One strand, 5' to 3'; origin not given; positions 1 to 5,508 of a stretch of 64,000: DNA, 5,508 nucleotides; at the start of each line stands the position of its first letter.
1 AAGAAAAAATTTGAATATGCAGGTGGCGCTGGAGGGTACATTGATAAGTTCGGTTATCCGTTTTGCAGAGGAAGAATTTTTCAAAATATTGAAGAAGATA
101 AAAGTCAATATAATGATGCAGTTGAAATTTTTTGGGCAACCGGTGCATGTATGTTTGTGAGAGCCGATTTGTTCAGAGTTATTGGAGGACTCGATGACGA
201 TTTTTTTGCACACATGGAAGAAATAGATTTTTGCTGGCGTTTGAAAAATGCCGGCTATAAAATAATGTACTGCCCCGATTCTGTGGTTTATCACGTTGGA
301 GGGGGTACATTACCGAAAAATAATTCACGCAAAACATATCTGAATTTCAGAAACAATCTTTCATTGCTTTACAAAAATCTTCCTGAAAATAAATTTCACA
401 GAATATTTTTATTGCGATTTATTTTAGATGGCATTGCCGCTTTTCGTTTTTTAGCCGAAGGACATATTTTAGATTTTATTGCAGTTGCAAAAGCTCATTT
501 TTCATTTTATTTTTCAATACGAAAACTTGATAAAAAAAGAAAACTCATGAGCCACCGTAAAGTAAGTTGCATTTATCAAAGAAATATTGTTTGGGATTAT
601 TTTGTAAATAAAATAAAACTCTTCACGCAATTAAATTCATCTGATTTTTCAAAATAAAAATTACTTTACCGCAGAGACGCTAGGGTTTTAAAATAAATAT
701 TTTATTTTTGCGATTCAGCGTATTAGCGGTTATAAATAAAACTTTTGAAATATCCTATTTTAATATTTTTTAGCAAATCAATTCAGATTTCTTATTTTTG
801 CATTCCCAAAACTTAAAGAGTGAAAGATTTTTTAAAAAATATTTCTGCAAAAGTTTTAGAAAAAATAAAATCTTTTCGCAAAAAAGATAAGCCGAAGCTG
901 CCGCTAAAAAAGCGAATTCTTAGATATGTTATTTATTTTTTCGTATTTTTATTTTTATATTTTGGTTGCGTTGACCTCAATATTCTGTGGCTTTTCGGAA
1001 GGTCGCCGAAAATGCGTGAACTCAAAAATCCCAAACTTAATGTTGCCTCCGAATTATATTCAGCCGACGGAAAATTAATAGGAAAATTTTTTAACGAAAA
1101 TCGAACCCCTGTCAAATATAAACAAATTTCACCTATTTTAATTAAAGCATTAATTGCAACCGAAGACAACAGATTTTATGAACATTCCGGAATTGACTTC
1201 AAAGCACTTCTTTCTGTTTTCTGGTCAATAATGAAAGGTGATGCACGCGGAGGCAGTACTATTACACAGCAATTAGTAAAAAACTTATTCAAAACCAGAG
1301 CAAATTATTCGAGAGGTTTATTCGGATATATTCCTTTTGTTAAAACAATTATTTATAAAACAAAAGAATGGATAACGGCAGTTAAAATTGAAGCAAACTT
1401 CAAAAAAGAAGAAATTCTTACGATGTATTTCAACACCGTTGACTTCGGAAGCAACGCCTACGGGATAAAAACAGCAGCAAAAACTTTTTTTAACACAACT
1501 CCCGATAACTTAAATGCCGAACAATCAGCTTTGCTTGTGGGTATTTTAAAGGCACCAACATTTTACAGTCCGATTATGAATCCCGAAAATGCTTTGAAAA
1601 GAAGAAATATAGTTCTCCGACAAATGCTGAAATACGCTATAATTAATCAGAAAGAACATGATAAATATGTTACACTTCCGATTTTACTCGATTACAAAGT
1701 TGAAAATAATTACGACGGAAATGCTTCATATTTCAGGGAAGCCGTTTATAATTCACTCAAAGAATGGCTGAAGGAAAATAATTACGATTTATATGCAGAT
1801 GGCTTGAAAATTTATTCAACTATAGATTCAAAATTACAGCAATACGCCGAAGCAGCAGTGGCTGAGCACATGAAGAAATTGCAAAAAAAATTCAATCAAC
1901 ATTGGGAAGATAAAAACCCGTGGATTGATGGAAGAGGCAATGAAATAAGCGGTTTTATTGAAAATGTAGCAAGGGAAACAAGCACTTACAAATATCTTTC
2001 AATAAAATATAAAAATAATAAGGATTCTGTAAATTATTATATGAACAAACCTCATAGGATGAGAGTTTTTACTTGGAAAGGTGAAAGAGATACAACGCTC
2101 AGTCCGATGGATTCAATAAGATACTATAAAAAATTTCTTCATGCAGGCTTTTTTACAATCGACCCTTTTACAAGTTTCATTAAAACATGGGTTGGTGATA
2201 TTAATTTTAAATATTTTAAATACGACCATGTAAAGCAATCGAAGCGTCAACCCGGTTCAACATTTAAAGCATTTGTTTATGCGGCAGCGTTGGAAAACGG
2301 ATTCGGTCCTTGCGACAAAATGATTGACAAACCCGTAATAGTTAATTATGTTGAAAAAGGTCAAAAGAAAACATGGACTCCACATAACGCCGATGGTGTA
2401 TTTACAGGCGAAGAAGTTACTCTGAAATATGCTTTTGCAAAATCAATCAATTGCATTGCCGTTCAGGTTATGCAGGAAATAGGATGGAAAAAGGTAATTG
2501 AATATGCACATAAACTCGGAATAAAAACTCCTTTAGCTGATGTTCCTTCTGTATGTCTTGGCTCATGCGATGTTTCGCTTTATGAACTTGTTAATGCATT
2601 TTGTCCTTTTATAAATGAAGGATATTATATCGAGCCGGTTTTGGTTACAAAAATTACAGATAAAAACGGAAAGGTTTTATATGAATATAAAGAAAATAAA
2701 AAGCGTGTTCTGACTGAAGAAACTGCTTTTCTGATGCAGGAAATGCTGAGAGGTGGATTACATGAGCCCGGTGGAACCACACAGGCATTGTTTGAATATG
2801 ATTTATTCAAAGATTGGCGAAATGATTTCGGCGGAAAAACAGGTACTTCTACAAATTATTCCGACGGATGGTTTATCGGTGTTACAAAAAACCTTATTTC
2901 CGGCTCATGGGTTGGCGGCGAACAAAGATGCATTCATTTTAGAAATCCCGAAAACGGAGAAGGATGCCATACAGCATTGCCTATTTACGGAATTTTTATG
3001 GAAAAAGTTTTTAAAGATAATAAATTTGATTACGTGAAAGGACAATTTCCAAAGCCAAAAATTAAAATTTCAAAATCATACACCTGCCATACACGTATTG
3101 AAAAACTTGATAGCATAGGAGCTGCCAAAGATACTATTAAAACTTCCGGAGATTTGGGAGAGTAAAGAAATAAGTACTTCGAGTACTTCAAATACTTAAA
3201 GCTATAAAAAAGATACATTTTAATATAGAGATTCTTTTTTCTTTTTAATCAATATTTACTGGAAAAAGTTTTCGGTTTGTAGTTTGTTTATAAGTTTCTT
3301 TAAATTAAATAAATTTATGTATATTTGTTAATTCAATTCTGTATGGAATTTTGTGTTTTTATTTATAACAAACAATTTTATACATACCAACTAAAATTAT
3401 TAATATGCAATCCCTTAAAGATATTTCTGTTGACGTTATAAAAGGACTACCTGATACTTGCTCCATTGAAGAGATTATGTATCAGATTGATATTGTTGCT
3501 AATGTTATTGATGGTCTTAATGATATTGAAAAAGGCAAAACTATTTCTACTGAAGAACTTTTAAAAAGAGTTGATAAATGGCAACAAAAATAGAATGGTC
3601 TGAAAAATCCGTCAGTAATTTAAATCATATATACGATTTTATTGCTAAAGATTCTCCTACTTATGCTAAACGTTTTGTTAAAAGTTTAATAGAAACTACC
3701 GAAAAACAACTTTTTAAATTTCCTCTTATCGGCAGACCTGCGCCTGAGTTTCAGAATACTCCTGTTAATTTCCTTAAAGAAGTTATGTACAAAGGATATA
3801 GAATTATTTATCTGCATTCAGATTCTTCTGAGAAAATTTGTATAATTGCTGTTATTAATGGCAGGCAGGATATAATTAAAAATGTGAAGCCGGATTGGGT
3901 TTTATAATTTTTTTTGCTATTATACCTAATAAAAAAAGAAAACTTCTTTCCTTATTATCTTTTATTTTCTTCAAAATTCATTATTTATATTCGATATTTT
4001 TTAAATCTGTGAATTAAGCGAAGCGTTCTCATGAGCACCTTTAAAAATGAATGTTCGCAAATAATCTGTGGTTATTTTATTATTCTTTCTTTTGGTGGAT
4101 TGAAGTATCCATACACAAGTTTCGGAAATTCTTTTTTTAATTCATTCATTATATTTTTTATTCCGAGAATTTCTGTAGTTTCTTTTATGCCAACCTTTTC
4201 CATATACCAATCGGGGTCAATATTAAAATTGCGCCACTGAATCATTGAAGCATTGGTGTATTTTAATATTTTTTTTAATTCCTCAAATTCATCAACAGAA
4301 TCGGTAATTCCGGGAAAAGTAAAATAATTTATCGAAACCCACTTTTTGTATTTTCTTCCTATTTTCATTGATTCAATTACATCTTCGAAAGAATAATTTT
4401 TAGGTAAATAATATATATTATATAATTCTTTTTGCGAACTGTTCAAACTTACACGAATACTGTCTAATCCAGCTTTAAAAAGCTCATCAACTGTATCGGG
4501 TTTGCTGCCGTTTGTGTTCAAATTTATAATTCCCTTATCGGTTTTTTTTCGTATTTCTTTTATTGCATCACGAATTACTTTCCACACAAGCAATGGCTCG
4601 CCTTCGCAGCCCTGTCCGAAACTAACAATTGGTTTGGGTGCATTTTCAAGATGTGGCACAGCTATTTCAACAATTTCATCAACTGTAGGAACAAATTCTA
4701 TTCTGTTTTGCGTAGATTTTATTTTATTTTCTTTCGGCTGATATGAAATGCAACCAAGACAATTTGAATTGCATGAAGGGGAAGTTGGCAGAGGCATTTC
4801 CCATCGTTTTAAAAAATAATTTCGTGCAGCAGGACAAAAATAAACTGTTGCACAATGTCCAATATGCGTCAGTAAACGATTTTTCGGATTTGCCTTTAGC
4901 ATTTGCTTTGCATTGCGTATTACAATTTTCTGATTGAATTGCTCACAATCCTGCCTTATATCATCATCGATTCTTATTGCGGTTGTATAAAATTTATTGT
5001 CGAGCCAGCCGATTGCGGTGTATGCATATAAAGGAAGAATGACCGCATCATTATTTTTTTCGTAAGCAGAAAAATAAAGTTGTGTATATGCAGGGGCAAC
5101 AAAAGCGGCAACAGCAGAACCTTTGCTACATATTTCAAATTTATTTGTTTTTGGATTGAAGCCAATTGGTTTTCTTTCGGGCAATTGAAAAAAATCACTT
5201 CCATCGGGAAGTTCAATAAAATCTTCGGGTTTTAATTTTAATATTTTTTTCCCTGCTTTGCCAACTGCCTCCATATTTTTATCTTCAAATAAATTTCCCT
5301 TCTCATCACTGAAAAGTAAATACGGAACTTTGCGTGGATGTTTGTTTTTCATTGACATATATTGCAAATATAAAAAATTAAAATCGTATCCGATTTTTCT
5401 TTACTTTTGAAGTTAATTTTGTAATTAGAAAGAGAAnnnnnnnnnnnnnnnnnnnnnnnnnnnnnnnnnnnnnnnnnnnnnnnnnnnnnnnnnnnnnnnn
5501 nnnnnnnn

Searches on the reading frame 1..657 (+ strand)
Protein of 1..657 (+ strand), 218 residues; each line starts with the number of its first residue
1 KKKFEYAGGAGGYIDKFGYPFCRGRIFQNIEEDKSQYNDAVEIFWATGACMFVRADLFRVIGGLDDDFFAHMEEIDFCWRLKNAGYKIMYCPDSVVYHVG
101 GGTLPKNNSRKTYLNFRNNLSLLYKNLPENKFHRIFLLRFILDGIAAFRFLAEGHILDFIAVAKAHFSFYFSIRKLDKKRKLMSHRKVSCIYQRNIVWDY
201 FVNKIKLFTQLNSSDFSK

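Call 57: search_protein_families(library=pfam, proteins=[window:1-657:+], max_evalue=0.00001)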
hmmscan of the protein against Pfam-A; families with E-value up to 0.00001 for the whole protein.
window:1-657:+ (218 aa): 1 family
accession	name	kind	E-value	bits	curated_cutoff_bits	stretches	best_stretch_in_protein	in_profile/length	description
PF13632.12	Glyco_trans_2_3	-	1.2e-06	28.9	27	1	44-105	71-130/198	Glycosyl transferase family group 2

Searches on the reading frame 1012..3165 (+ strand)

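Call 57: search_protein_families(library=pfam, proteins=[window:1012-3165:+], max_evalue=0.00001)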
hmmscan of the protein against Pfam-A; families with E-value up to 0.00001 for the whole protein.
window:1012-3165:+ (717 aa): 2 families
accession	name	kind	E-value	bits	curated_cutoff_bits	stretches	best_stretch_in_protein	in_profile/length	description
PF00912.28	Transgly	-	2.2e-58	197.1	27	1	20-205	2-177/178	Transglycosylase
PF00905.27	Transpeptidase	-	2e-24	86.8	22.1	1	407-626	35-266/299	Penicillin binding protein transpeptidase domain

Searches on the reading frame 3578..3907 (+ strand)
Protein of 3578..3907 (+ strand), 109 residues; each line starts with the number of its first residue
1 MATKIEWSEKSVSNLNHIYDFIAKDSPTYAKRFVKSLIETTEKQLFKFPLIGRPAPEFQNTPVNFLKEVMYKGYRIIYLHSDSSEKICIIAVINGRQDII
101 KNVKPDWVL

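Call 57: search_protein_families(library=pfam, proteins=[window:3578-3907:+], max_evalue=0.00001)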
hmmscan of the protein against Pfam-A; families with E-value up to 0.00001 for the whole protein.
window:3578-3907:+ (109 aa): 1 family
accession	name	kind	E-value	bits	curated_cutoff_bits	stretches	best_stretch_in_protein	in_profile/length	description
PF05016.21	ParE_toxin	-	3.4e-12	47.2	23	1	5-98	1-88/89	ParE toxin of type II toxin-antitoxin system, parDE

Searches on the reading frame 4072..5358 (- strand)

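Call 57: search_protein_families(library=pfam, proteins=[window:4072-5358:-], max_evalue=0.00001)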
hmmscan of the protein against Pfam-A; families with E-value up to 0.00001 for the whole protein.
window:4072-5358:- (428 aa): 1 family
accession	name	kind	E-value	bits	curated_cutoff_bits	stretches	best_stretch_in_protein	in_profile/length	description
PF04055.27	Radical_SAM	-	5.3e-17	62.9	29.5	1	191-360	2-161/166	Radical SAM superfamily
